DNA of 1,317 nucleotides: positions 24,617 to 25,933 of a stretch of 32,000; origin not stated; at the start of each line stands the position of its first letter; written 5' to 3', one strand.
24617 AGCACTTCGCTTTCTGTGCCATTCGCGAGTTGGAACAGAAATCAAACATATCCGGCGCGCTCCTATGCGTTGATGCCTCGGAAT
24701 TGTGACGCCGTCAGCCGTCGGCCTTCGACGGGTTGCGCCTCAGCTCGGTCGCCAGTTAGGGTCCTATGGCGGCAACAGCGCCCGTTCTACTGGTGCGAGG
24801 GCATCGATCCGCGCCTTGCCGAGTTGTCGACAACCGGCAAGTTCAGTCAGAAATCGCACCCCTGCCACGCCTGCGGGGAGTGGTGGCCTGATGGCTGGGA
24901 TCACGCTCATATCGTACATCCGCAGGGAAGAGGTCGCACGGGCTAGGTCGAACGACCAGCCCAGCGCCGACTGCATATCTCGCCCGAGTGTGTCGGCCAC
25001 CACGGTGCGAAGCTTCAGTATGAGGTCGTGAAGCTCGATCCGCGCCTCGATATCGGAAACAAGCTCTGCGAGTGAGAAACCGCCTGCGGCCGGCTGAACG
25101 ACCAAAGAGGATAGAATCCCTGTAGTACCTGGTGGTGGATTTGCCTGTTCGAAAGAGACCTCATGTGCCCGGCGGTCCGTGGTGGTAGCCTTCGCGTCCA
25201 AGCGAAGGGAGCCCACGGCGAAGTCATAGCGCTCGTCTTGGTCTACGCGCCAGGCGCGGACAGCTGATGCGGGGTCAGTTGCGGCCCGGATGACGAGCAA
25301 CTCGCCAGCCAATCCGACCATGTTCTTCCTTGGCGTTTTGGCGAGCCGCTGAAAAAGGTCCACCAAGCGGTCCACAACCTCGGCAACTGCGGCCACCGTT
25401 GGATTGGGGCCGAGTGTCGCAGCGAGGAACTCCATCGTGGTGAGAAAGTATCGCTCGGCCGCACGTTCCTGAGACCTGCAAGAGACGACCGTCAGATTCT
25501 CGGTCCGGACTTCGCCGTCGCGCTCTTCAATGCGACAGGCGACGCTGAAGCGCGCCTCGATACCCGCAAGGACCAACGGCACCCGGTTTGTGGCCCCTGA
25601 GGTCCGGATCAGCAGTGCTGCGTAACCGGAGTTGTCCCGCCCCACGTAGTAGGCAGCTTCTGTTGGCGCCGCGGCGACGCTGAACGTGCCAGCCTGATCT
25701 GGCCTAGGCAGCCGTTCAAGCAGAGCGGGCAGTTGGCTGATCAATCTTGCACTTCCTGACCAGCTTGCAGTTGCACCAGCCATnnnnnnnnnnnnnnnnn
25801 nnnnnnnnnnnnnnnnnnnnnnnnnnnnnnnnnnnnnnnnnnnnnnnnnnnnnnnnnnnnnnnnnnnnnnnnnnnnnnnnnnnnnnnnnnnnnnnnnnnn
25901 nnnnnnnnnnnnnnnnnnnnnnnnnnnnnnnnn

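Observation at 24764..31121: Five-gene RHH / m5C-methyltransferase / GHKL-MORC-like ATPase / SF2-Z1 NTPase / PD-(D/E)XK operon: candidate uncharacterised ATP-dependent restriction or defence system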

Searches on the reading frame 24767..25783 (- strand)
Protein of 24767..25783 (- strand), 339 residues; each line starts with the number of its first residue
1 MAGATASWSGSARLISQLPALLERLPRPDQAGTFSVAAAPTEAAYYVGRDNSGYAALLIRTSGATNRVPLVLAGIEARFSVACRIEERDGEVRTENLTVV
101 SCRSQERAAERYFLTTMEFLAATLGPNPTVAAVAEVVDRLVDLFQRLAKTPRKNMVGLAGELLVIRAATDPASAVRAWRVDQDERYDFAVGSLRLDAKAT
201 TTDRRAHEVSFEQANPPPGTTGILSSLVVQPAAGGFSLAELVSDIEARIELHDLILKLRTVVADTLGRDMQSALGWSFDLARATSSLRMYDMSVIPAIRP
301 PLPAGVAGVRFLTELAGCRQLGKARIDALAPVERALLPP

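Call 7: search_protein_families(library=pfam, proteins=[window:24767-25783:-], max_evalue=0.01)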
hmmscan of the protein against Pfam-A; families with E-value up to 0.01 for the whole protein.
window:24767-25783:- (339 aa): 1 family
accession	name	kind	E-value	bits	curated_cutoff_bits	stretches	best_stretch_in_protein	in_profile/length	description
PF14390.12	DUF4420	-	2.7e-22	79.8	27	1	39-312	24-302/306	Putative PD-(D/E)XK family member, (DUF4420)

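Call 8: search_protein_families(library=ncbifam, proteins=[window:24767-25783:-], max_evalue=0.01)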
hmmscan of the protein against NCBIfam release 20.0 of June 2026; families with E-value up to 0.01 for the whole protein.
window:24767-25783:- (339 aa): 0 families

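Call 9: search_protein_families(library=padloc, proteins=[window:24767-25783:-], max_evalue=0.01)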
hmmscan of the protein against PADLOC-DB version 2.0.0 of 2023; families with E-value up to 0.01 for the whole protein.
window:24767-25783:- (339 aa): 0 families

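Call 15: search_solved_structures(query=window:24767-25783:-, max_evalue=1)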
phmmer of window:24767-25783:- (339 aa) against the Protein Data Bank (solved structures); distinct sequences matched with E-value up to 1: 0.

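Call 42: find_homologous_proteins(query=window:24767-25744:-, max_evalue=0.001)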
Query window:24767-25744:- (326 aa): 64 proteins with E <= 0.001 among 8000 candidates.
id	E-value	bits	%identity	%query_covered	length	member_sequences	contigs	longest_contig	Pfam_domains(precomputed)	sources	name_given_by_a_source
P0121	8.0e-188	641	92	100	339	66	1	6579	PF14390.13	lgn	-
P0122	2.4e-187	639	90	100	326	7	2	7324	PF14390.13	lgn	-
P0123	2.6e-184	629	88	100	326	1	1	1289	PF14390.13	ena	-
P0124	2.9e-169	580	82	100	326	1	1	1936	PF14390.13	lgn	-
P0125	4.2e-168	576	80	100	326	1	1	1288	PF14390.13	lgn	-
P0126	8.4e-164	562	78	100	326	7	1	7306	PF14390.13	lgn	-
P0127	1.4e-163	561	80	100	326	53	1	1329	PF14390.13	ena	-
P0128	4.0e-163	560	79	99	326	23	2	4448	PF14390.13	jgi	jgi:hypothetical protein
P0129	8.2e-161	552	80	97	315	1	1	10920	PF14390.13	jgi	jgi:hypothetical protein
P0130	1.3e-158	545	77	100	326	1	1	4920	PF14390.13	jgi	jgi:hypothetical protein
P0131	2.5e-156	537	76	100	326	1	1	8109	PF14390.13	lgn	-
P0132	3.0e-156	537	76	100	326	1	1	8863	PF14390.13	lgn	-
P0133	5.2e-156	536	76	100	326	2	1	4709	PF14390.13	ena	-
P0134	7.7e-155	533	75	100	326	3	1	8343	PF14390.13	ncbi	-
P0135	1.3e-151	522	74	100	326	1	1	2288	PF14390.13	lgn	-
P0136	2.0e-147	508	73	96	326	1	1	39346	PF14390.13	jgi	-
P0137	1.7e-146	505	69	100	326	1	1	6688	PF14390.13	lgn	-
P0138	3.4e-132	458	74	87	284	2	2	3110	PF14390.13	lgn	-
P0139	1.7e-120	420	86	68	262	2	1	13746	PF14390.13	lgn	-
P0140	8.0e-108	378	54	100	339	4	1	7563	PF14390.13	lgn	-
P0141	6.2e-105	369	54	100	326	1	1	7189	PF14390.13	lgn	-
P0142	3.6e-101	356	82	62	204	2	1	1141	PF14390.13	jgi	jgi:hypothetical protein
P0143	5.2e-94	333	50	100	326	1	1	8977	PF14390.13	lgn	-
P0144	9.2e-94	332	55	94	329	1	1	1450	PF14390.13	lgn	-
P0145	2.3e-92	327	51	100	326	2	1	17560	PF14390.13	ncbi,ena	-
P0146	5.2e-92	326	83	57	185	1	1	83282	PF14390.13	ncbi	-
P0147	2.2e-89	318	51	94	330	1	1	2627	PF14390.13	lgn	-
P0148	3.7e-89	317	51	94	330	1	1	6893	PF14390.13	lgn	-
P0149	1.3e-88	315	49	98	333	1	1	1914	PF14390.13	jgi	jgi:hypothetical protein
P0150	4.6e-88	313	50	100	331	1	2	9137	PF14390.13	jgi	jgi:hypothetical protein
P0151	6.9e-88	313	57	79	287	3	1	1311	PF14390.13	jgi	jgi:hypothetical protein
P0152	1.3e-86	309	50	98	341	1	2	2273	PF14390.13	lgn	-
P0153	7.0e-86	306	51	91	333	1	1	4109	PF14390.13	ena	-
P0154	9.8e-86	306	48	100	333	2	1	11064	PF14390.13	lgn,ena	-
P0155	1.4e-85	305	48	100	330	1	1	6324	PF14390.13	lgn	-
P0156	1.9e-85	305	50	93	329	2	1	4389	PF14390.13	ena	-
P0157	6.1e-84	300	47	100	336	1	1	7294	PF14390.13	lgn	-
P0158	3.0e-81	291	48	91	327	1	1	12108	PF14390.13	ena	-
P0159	1.9e-77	278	45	98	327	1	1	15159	PF14390.13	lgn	-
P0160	4.5e-77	277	46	98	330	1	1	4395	PF14390.13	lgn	-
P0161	5.6e-77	277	45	98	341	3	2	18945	PF14390.13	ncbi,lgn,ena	-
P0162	1.7e-76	275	50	83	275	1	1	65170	PF14390.13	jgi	jgi:Putative PD-(D/E)XK family member, (DUF4420)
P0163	1.7e-76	275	46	98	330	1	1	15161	PF14390.13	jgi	jgi:hypothetical protein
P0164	7.6e-75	270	50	87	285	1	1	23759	PF14390.13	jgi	jgi:hypothetical protein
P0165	8.2e-70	253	42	100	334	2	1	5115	PF14390.13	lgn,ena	-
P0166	1.8e-69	252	43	100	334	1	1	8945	PF14390.13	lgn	-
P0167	1.1e-67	246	42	98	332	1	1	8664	PF14390.13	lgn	-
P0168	2.9e-67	245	45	83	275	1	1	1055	PF14390.13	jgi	jgi:hypothetical protein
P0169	2.9e-67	245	44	94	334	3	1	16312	PF14390.13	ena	-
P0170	3.5e-67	245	44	87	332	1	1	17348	PF14390.13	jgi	jgi:putative PD-(D/E)XK family protein DUF4420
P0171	9.6e-67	243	41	96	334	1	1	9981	PF14390.13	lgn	-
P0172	1.8e-66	242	51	73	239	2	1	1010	PF14390.13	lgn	-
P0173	4.9e-65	238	44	94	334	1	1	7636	PF14390.13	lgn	-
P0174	4.8e-64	234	38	100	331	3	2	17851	PF14390.13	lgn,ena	-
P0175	2.1e-63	232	41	96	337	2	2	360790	PF14390.13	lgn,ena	-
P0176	1.6e-61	226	49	76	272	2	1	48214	PF14390.13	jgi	jgi:hypothetical protein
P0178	4.2e-55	205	42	85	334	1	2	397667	PF14390.13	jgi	jgi:hypothetical protein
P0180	1.4e-43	167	51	54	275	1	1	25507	PF14390.13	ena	-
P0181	5.6e-41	159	50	56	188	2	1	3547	PF14390.13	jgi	jgi:hypothetical protein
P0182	3.5e-37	146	34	89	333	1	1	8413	PF14390.13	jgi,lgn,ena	-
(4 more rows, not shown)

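Call 51: predict_structure(alignment_id=A2)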
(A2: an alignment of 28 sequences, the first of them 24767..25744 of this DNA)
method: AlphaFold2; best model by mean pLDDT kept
length: 326 residues; sequences in the alignment: 28
mean_pLDDT: 91.1   pTM: 0.86
mean pLDDT of the five models: 91.1, 90.9, 90.6, 88.9, 88.4
residues with pLDDT >= 90: 239; 70-90: 80; 50-70: 6; < 50: 1
segments of 3 or more residues with pLDDT < 50: none
pLDDT, mean of each block of 10 residues (from residue 1): 79 90 84 93 92 78 92 88 94 88 88 89 91 88 95 97 86 92 95 93 93 96 95 92 93 90 96 95 93 92 91 94 94
secondary structure, 60 per line:
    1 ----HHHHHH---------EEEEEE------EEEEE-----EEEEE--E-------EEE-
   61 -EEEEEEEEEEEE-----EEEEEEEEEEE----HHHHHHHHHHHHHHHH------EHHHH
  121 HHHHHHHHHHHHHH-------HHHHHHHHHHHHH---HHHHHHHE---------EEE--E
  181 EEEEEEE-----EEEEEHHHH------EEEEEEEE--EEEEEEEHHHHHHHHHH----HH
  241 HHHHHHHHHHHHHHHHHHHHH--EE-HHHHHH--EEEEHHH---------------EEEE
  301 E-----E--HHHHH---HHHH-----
elements in order: H5-10 E20-25 E32-36 E42-46 E57-59 E62-73 E79-89 H94-109 H117-134 H142-154 H158-164 E175-177 E180-187 E193-197 H198-201 E208-215 E218-224 H225-234 H239-261 H267-272 E275-278 E297-301 H310-314 H318-321

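Call 53: fold_search(model_id=the predicted structure, library=pdb)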
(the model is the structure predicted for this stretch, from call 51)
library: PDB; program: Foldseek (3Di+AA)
matches with E <= 10: 412; with E <= 0.001: 0
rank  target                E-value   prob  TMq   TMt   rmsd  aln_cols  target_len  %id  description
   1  9s4i_D                3.8e-01  0.06  0.08  0.12  14.6       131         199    9  Human carboxyhemoglobin bound to Staphylococcus aureus IsdH-N2N3 - 2IsdH:Hbdim complex - 3DVA component 0 left tail (released 2025-11-12)
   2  2gk6_A                4.9e-01  0.02  0.08  0.05  19.4       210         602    9  Structural and Functional insights into the human Upf1 helicase core (released 2007-01-09)
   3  3cnw_B                5.2e-01  0.08  0.11  0.21  11.8       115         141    9  Three-dimensional structure of the protein XoxI (Q81AY6) from Bacillus cereus. Northeast Structural Genomics Consortiu (released 2008-04-08)
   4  2wjy                  5.2e-01  0.07  0.08  0.04  14.9       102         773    8  Crystal structure of the complex between human nonsense mediated decay factors UPF1 and UPF2 Orthorhombic form (released 2009-07-07)
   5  6xzg_DP1              5.2e-01  0.02  0.07  0.05  18.6       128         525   12  Influenza C virus polymerase in complex with chicken ANP32A - Subclass 3 (released 2020-11-25)
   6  6q6k_B                5.5e-01  0.09  0.07  0.05  11.4        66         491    9  Crystal structure of recombinant human beta-glucocerebrosidase in complex with cyclophellitol activity based probe wit (released 2019-03-27)
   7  9fa6_A                6.1e-01  0.12  0.08  0.05  11.5        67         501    9  Gcase in complex with small molecule inhibitor 1 (released 2024-07-03)
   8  9l35_B                6.1e-01  0.08  0.09  0.10  13.6        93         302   10  Crystal structure of C45G9.5 protein from Caenorhabditis elegans (released 2025-12-17)
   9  3f08_A                6.9e-01  0.04  0.10  0.20  16.5       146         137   10  Crystal structure of the putative uncharacterized protein Q6HG14 from Bacilllus thuringiensis. Northeast Structural Ge (released 2008-11-18)
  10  5y6g                  7.3e-01  0.10  0.13  0.25   9.9        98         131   11  PilZ domain with c-di-GMP of YcgR from Escherichia coli (released 2018-07-18)
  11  9fa3_A                8.7e-01  0.12  0.08  0.05  11.4        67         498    9  Gcase in complex with small molecule inhibitor 1 (released 2024-07-03)
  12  2vt0_B                8.7e-01  0.11  0.07  0.05  10.9        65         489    6  X-ray structure of a conjugate with conduritol-beta-epoxide of acid-beta-glucosidase overexpressed in cultured plant c (released 2008-09-23)
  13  4pdy                  8.7e-01  0.02  0.10  0.10  15.3       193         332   13  Crystal structure of aminoglycoside phosphotransferase from Alicyclobacillus acidocaldarius subsp. acidocaldarius DSM 44 (released 2014-05-07)
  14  7aih_N                9.2e-01  0.05  0.08  0.12   8.8        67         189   13  The Large subunit of the Kinetoplastid mitochondrial ribosome (released 2021-04-28)
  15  1pbo_A                9.2e-01  0.03  0.08  0.13  12.7        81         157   10  COMPLEX OF BOVINE ODORANT BINDING PROTEIN (OBP) WITH A SELENIUM CONTAINING ODORANT (released 1997-07-23)
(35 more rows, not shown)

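Call 97: fold_search(model_id=the predicted structure, library=viral)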
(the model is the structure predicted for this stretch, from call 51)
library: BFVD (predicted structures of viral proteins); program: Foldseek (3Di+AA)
matches with E <= 10: 417; with E <= 0.001: 0
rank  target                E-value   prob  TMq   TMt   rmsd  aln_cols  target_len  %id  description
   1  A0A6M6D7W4            1.2e-01  0.35  0.11  0.18  10.8        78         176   12  (no name in the UniProt tables at hand)
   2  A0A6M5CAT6            2.1e-01  0.20  0.12  0.23  14.6       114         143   17  Single-stranded DNA binding protein [Shigella phage 2019SD1]
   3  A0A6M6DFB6            2.4e-01  0.11  0.12  0.18  13.1       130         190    9  (no name in the UniProt tables at hand)
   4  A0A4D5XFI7            2.4e-01  0.04  0.09  0.04  21.3       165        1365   15  Early transcription factor large subunit-like protein [Pithovirus LCPAC102]
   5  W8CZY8                2.8e-01  0.08  0.09  0.21  13.2       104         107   12  Uncharacterized protein [Erwinia phage PhiEaH1]
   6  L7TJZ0                3.6e-01  0.08  0.12  0.09  12.9       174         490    8  PI3K/PI4K catalytic domain-containing protein [Halorubrum sodomense tailed virus 2]
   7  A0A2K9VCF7            3.8e-01  0.16  0.14  0.35  11.6       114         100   14  Uncharacterized protein [Lactobacillus phage Bacchae]
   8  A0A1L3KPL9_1          3.8e-01  0.08  0.15  0.05  16.0       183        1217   10  RNA-dependent RNA polymerase [Hubei myriapoda virus 6]
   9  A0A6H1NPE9            4.0e-01  0.12  0.12  0.21  12.0        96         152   11  (no name in the UniProt tables at hand)
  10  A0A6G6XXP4            4.8e-01  0.08  0.10  0.22  12.2        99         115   12  (no name in the UniProt tables at hand)
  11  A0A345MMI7            4.8e-01  0.08  0.09  0.16  11.3       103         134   12  (no name in the UniProt tables at hand)
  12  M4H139                4.8e-01  0.07  0.12  0.18  14.9       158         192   13  Uncharacterized protein [Listeria phage vB_LmoM_AG20]
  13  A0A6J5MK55            5.1e-01  0.10  0.15  0.25  12.6       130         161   18  Uncharacterized protein [uncultured Caudovirales phage]
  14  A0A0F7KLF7            5.1e-01  0.04  0.09  0.06  16.4       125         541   12  (no name in the UniProt tables at hand)
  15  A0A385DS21            6.1e-01  0.07  0.10  0.18  14.8       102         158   11  (no name in the UniProt tables at hand)
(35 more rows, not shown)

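Call 100: search_protein_representatives(protein=window:24767-25744:-)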
Query: 326 residues. Proteins with E-value up to 0.001 (for the whole library): 1933; up to 1e-10: 1236; up to 1e-30: 450. The best 150 are listed.
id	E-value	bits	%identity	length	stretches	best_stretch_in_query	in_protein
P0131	8.1e-157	537.4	76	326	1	2-326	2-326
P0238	2.2e-88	312.7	49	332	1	7-325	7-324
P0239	6.2e-76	271.8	50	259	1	69-325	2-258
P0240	1.5e-73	264.0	42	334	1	8-318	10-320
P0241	1.6e-71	257.4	88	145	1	34-178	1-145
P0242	7.1e-69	248.7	43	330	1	18-320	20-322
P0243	2.9e-67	243.4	42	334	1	20-321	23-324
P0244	1.7e-65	237.6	42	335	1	28-313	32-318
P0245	1.0e-60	221.8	42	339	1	20-325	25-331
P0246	1.9e-60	221.0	41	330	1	11-326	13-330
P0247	4.2e-60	219.8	41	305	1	30-317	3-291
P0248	5.9e-60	219.4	40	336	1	11-308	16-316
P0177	1.2e-58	215.1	91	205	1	2-117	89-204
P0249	5.4e-58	212.9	37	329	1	17-316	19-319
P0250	8.5e-58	212.3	36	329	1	14-316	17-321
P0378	1.2e-41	159.3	30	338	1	16-308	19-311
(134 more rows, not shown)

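Call 101: find_encoding_contigs(protein=P0378, flank=7000, max_places=2)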
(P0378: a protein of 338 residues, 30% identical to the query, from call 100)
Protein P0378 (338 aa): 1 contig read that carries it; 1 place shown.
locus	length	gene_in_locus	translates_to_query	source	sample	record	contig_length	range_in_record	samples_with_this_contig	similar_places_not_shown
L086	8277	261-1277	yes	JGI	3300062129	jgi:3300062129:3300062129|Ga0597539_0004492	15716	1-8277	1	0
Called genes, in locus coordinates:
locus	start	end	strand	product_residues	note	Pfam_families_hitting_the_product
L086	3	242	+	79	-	?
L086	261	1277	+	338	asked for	PF14390:DUF4420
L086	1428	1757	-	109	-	-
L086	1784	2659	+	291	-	-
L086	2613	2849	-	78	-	-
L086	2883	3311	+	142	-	-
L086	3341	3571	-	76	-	-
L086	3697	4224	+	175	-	-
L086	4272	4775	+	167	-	-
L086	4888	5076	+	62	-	-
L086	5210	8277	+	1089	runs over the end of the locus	PF09286:Pro-kuma_activ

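Call 102: find_encoding_contigs(protein=P0182, flank=7000, max_places=2)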
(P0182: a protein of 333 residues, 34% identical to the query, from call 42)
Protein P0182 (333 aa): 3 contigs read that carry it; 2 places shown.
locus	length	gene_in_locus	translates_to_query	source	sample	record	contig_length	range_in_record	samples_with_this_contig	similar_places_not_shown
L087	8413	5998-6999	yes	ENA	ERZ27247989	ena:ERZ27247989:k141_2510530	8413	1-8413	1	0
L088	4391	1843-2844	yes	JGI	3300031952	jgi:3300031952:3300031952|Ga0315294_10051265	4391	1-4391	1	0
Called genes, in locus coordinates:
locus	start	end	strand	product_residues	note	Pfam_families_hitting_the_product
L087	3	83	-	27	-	?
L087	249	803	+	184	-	PF03852:Vsr, PF04480:DUF559 (faint), PF18741:MTES_1575 (faint)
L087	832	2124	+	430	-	PF00145:DNA_methylase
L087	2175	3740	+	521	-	PF13589:HATPase_c_3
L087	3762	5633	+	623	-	PF10593:Z1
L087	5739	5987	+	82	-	-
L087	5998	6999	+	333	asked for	PF14390:DUF4420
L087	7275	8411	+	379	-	?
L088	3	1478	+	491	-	?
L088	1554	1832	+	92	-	-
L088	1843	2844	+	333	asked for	PF14390:DUF4420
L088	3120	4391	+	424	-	?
